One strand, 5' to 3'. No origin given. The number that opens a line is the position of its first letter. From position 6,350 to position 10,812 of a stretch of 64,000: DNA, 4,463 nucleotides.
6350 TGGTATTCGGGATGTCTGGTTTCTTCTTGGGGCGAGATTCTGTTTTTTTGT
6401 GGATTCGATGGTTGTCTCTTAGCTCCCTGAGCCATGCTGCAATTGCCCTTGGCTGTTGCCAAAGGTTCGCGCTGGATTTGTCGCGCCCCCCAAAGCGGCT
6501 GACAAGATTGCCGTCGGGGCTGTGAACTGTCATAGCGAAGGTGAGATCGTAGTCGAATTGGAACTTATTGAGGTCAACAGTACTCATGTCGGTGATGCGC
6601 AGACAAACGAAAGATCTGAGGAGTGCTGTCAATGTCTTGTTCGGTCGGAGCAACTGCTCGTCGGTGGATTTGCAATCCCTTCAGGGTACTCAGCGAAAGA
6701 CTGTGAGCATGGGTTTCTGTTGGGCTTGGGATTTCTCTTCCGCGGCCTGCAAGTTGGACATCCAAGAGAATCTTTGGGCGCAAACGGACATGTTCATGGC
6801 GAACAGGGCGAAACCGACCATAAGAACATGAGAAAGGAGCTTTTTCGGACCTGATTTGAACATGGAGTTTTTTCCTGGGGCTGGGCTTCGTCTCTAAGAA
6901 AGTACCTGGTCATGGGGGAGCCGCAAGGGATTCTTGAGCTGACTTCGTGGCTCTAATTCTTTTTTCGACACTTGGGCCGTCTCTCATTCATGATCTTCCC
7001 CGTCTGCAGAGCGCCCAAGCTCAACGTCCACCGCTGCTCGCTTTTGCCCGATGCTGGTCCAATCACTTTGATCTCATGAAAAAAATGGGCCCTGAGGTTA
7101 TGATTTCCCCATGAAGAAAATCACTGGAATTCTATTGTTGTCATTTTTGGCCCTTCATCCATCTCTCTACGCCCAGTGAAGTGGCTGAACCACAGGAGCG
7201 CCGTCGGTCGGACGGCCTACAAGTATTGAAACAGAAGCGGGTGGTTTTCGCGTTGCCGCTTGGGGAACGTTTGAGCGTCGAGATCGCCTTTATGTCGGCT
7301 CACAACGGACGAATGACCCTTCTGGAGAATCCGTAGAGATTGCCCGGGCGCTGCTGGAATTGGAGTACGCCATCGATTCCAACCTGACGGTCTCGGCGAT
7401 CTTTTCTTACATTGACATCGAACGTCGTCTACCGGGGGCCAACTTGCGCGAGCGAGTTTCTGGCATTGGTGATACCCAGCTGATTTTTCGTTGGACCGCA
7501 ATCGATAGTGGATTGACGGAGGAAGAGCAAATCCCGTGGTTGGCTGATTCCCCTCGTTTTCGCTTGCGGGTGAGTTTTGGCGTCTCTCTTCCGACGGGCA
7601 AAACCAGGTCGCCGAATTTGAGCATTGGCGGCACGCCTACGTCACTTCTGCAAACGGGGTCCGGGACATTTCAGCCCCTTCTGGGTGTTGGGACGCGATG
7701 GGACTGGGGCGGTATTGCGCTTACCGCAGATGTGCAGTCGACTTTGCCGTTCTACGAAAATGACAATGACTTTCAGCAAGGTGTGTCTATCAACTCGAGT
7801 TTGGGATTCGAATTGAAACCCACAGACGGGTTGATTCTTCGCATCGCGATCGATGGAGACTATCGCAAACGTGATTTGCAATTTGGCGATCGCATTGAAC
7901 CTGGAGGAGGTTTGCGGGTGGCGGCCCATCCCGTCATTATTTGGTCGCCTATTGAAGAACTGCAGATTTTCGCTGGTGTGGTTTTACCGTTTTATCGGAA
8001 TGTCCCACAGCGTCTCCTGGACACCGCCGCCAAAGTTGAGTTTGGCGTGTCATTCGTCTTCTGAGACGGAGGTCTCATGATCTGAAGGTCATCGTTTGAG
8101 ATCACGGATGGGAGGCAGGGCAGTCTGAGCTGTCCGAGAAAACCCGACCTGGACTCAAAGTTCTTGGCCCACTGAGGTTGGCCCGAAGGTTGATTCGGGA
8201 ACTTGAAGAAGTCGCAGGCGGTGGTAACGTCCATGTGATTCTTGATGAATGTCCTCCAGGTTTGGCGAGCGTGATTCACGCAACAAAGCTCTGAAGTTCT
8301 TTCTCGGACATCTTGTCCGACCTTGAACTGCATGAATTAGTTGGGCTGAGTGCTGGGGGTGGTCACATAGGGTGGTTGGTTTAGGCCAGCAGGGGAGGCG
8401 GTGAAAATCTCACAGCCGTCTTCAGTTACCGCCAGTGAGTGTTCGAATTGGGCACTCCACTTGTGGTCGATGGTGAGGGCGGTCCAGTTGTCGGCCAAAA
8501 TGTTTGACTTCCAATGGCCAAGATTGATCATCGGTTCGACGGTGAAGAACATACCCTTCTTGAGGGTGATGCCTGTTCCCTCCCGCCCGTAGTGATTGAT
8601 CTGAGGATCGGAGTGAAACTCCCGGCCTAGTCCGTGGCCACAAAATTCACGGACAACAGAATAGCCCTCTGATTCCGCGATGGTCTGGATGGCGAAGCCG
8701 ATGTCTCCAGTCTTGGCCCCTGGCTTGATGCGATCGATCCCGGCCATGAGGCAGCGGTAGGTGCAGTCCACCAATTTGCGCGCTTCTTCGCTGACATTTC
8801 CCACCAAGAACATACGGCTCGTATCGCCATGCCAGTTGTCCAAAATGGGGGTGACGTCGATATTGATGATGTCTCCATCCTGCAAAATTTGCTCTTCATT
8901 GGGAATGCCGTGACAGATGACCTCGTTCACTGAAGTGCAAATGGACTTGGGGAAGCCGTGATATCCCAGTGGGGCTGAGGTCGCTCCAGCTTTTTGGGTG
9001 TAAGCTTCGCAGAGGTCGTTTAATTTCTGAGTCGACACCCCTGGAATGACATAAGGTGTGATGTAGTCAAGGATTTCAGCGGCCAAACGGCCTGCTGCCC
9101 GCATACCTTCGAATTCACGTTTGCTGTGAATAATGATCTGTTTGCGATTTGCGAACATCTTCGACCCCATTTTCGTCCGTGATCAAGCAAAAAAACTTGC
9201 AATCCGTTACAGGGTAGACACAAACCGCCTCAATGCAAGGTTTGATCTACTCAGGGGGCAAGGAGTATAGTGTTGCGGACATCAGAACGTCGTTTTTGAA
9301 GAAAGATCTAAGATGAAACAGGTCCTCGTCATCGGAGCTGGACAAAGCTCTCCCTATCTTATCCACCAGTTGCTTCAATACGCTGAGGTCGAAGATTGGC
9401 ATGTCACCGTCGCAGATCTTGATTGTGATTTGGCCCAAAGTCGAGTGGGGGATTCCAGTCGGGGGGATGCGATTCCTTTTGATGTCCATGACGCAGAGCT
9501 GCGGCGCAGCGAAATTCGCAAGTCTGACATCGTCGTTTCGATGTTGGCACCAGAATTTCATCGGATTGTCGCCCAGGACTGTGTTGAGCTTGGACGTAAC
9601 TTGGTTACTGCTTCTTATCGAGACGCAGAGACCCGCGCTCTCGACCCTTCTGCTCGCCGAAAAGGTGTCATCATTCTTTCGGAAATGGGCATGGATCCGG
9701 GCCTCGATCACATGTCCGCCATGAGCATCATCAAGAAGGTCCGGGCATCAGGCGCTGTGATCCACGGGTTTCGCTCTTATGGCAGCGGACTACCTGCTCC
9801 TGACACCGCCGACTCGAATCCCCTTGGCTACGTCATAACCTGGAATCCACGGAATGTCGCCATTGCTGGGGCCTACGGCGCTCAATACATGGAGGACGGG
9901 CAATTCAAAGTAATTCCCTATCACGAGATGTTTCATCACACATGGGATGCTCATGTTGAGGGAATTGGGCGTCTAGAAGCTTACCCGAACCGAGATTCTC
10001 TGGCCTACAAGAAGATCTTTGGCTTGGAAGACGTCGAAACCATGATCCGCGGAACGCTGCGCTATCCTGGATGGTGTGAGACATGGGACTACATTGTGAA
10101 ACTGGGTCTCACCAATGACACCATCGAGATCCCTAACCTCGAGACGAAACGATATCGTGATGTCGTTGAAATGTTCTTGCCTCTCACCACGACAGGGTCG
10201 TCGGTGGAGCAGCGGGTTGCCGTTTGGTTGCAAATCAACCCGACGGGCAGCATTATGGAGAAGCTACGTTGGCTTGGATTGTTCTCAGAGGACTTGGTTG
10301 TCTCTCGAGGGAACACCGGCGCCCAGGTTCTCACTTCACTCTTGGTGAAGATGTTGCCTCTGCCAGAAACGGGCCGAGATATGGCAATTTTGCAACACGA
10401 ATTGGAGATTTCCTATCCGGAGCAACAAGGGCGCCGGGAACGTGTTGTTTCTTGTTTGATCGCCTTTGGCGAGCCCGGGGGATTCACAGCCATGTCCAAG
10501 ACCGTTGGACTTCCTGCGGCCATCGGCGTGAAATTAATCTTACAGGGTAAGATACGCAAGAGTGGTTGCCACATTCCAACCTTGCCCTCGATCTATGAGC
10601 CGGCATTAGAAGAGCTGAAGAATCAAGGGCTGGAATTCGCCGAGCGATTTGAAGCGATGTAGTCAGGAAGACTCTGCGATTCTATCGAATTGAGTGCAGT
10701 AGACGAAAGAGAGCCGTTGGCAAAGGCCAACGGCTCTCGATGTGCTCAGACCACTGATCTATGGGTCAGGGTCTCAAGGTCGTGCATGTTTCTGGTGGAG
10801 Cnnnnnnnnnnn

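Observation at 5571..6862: Thioredoxin-fold / CXXCH / PDZ protein whose redox motif is U-V-P-U-R-D-C (two in-frame TGA): diselenide-type selenoprotein candidate or pseudogene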

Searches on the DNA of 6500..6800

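Call 43: search_rna_families(source=window, start=6500, end=6800, threshold=evalue, max_evalue=10)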
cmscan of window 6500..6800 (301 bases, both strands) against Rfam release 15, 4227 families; matches with E-value up to 10: 2.
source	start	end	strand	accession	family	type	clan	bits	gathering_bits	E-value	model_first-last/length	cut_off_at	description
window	6669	6697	+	RF01325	CRISPR-DR12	Gene; CRISPR;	-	16.5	37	0.83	1-30/30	no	CRISPR RNA direct repeat element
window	6751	6800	+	RF02655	BSR0441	Gene; sRNA;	-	10.2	291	2.5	1-50/240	3'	Brucella BSR0441 sRNA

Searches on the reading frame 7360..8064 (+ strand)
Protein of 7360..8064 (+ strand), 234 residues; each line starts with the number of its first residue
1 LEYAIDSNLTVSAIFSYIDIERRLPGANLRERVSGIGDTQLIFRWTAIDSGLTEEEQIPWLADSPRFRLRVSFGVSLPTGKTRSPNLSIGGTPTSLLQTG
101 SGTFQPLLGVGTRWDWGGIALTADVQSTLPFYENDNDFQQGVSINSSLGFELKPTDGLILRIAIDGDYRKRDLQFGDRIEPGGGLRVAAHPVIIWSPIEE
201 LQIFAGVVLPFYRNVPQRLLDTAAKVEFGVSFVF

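Call 34: search_protein_families(library=pfam, proteins=[window:7360-8064:+], max_evalue=0.001)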
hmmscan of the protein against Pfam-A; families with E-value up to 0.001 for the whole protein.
window:7360-8064:+ (234 aa): 1 family
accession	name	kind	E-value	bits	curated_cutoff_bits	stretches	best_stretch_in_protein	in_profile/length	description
PF13557.12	Phenol_MetA_deg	-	5.4e-05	23.8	22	1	8-157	39-171/242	Putative MetA-pathway of phenol degradation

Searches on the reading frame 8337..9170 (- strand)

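Call 34: search_protein_families(library=pfam, proteins=[window:8337-9170:-], max_evalue=0.001)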
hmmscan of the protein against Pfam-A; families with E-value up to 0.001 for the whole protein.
window:8337-9170:- (277 aa): 1 family
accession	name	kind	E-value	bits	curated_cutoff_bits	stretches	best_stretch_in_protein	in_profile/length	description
PF00557.29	Peptidase_M24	-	6.4e-53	180.1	23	1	21-250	1-208/208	Metallopeptidase family M24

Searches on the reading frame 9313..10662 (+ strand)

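Call 34: search_protein_families(library=pfam, proteins=[window:9313-10662:+], max_evalue=0.001)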
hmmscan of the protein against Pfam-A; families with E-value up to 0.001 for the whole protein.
window:9313-10662:+ (449 aa): 2 families
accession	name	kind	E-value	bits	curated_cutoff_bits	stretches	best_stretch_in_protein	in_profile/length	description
PF16653.10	Sacchrp_dh_C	-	7e-68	230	31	1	126-440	1-265/265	Saccharopine dehydrogenase C-terminal domain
PF03435.24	Sacchrp_dh_NADP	-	5.2e-11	43.4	25.1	1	4-122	1-129/129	Saccharopine dehydrogenase NADP binding domain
